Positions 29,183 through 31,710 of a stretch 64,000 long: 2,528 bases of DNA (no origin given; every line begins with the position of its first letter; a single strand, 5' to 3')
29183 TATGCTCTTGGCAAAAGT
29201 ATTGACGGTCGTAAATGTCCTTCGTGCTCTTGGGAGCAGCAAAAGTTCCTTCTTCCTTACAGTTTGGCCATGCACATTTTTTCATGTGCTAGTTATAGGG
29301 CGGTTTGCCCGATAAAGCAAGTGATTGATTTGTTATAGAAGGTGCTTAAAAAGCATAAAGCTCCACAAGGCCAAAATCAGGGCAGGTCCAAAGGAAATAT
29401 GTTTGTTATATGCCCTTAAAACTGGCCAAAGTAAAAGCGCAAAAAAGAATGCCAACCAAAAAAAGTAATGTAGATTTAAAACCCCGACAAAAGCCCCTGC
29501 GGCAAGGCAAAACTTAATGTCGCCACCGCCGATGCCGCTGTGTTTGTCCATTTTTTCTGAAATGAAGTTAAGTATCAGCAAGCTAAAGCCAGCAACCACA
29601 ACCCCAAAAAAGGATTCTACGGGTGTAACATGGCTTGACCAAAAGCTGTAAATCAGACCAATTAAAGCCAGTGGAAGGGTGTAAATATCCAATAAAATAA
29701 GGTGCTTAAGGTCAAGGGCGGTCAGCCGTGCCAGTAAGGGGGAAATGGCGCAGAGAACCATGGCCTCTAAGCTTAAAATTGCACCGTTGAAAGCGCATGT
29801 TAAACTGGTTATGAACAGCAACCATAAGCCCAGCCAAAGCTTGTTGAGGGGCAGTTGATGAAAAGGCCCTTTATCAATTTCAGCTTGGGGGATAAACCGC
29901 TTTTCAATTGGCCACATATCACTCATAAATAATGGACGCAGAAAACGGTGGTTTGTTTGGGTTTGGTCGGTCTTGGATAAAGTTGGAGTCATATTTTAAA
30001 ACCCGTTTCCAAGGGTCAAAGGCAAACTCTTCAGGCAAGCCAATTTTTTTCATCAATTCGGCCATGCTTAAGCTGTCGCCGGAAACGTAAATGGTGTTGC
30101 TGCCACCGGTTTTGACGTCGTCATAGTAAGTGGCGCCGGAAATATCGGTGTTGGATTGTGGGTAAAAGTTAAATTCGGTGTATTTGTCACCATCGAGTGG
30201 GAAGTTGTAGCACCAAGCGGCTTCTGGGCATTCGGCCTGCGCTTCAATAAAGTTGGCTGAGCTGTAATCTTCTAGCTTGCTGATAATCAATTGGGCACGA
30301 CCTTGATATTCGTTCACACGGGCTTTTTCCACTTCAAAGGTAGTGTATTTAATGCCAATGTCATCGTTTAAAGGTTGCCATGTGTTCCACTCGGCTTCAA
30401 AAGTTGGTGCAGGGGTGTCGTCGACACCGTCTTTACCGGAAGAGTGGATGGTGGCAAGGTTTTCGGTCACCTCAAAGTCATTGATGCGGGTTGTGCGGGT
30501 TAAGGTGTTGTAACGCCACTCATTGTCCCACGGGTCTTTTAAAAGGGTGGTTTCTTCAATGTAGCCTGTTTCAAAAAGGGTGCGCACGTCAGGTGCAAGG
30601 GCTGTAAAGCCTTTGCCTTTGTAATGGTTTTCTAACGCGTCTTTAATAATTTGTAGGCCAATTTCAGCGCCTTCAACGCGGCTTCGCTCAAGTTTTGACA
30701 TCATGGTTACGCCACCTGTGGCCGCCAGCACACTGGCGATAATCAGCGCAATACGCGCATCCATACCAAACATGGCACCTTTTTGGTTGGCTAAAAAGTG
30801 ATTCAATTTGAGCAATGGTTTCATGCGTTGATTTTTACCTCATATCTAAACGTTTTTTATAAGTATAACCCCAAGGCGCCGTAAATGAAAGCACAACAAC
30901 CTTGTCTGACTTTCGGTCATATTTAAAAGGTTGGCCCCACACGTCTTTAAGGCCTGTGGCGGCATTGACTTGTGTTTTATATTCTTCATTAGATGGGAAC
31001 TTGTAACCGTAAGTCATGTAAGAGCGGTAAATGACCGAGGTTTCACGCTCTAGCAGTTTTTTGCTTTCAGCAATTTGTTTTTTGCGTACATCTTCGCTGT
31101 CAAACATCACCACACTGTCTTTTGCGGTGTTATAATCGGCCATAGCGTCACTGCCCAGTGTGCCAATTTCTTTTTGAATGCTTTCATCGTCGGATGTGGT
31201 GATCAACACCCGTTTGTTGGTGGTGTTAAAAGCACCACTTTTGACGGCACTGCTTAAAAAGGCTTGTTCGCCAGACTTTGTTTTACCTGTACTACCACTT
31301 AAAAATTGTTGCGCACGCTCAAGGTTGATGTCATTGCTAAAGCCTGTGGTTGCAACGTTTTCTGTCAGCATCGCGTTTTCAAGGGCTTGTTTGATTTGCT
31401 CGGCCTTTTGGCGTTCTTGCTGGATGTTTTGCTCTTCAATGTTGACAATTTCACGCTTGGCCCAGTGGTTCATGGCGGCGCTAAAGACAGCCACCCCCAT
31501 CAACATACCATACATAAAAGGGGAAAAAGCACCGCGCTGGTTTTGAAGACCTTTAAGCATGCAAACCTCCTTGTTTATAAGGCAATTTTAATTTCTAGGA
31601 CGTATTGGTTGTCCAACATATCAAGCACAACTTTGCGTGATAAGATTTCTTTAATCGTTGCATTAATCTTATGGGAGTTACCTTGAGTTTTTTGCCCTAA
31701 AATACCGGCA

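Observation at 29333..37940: Secretin-less, minimal type IV filament / T2SS-like operon with mixed T2SS and Tad-like traits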

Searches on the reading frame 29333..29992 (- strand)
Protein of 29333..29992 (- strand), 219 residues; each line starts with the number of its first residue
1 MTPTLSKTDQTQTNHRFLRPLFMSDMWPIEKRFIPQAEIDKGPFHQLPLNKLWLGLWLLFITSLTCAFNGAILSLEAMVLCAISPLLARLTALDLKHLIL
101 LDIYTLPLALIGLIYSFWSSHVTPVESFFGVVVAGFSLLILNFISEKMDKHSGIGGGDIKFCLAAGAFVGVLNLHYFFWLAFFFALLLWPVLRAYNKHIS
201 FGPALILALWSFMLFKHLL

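Call 3: search_protein_families(library=pfam, proteins=[window:29333-29992:-], max_evalue=0.1)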
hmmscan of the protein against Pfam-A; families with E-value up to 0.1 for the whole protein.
window:29333-29992:- (219 aa): 1 family
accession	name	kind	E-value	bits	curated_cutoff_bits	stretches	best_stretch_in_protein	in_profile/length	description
PF01478.23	Peptidase_A24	-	1.6e-12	48.2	26.5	1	83-188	3-102/104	Type IV leader peptidase family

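Call 4: search_protein_families(library=ncbifam, proteins=[window:29333-29992:-], max_evalue=0.1)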
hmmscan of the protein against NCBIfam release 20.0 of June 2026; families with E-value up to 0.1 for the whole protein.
window:29333-29992:- (219 aa): 3 families
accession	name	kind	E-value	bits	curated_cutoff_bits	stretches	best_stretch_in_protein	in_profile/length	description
NF040695.1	FlaK_Arch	equivalog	0.0059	16.2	330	1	81-178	6-98/230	preflagellin peptidase FlaK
NF001863.0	PRK00611.1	equivalog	0.044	14.2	145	1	57-123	15-86/136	putative disulfide oxidoreductase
NF007793.0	PRK10490.1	equivalog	0.056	11.4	1123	1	76-125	404-453/895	two-component system sensor histidine kinase KdpD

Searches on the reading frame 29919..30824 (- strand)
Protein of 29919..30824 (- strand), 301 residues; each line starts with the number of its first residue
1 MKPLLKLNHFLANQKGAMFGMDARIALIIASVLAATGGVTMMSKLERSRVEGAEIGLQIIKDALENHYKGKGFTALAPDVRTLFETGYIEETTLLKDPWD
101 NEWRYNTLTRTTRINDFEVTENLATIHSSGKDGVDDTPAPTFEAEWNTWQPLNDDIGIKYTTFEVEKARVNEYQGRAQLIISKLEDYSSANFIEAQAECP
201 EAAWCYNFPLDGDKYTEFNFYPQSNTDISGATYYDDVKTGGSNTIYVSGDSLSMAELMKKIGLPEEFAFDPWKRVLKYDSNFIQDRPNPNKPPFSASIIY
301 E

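Call 3: search_protein_families(library=pfam, proteins=[window:29919-30824:-], max_evalue=0.1)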
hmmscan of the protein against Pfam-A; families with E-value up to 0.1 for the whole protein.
window:29919-30824:- (301 aa): 1 family
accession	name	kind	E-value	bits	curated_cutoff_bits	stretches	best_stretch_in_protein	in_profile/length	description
PF08334.16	T2SSG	-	0.00027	21.4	21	1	42-111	3-82/108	Type II secretion system (T2SS), protein G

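Call 4: search_protein_families(library=ncbifam, proteins=[window:29919-30824:-], max_evalue=0.1)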
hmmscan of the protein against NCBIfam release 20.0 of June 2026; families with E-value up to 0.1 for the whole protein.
window:29919-30824:- (301 aa): 1 family
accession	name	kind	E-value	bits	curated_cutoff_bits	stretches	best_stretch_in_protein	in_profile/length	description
TIGR01710.1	typeII_sec_gspG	equivalog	0.00034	20.7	88.85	1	25-115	10-111/134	type II secretion system major pseudopilin GspG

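Call 51: search_solved_structures(query=A7, max_evalue=10, show_alignments=2)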
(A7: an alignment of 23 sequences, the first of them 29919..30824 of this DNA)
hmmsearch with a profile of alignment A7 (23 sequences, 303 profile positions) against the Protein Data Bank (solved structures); distinct sequences matched with E-value up to 10: 2.
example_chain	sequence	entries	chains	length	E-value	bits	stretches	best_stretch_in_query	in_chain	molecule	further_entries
1wmd_A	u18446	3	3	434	0.39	13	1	70-133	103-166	protease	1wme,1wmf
5fax_A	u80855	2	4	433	0.4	13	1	70-132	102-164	Subtilase SubHal from Bacillus halmapalus | Enzyme subtilase SubHal from Bacillus halmapalus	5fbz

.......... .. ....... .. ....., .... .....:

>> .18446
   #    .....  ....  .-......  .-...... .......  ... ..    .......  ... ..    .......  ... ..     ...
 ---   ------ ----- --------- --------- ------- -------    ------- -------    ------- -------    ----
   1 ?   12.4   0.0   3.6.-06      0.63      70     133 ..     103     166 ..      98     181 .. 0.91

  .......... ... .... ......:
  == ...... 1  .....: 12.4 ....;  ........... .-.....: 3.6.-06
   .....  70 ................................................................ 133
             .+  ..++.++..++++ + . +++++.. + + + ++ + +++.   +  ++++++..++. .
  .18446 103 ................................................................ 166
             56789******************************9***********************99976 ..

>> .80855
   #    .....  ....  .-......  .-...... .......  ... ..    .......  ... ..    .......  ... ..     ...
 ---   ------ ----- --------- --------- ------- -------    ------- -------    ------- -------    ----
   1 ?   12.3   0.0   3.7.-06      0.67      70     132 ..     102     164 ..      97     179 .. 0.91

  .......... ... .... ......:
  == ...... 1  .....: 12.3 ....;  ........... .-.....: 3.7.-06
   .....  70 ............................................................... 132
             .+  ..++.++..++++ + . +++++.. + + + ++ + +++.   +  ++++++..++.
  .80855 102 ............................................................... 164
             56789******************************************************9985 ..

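Call 53: search_protein_families(library=pfam, alignment_id=A7, max_evalue=0.01)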
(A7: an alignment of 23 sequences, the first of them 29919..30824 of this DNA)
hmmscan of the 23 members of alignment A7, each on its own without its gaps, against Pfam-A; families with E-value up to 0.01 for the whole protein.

A. member 1, window:29919-30824:- (301 aa): 1 family
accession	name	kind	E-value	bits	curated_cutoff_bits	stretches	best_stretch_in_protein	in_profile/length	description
PF08334.16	T2SSG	-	0.00027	21.4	21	1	42-111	3-82/108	Type II secretion system (T2SS), protein G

B. families by the number of members that match (of 23 scanned): 1 family
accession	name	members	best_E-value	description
PF08334.16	T2SSG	15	1.9e-07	Type II secretion system (T2SS), protein G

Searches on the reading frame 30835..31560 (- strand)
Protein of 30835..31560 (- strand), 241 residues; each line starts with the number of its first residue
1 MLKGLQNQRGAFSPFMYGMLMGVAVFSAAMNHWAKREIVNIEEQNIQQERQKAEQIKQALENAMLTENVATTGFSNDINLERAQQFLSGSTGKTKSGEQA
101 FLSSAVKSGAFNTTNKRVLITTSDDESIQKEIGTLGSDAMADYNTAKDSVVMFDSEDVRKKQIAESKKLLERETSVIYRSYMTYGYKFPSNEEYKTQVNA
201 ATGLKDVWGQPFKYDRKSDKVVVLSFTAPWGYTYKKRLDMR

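Call 3: search_protein_families(library=pfam, proteins=[window:30835-31560:-], max_evalue=0.1)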
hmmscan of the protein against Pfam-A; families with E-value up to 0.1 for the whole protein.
window:30835-31560:- (241 aa): 0 families

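Call 4: search_protein_families(library=ncbifam, proteins=[window:30835-31560:-], max_evalue=0.1)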
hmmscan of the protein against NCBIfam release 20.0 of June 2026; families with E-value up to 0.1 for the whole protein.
window:30835-31560:- (241 aa): 1 family
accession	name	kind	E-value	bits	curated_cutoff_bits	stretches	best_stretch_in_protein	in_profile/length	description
NF033919.1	PA2779_fam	subfamily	0.025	14.7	40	1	22-83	8-71/123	PA2779 family protein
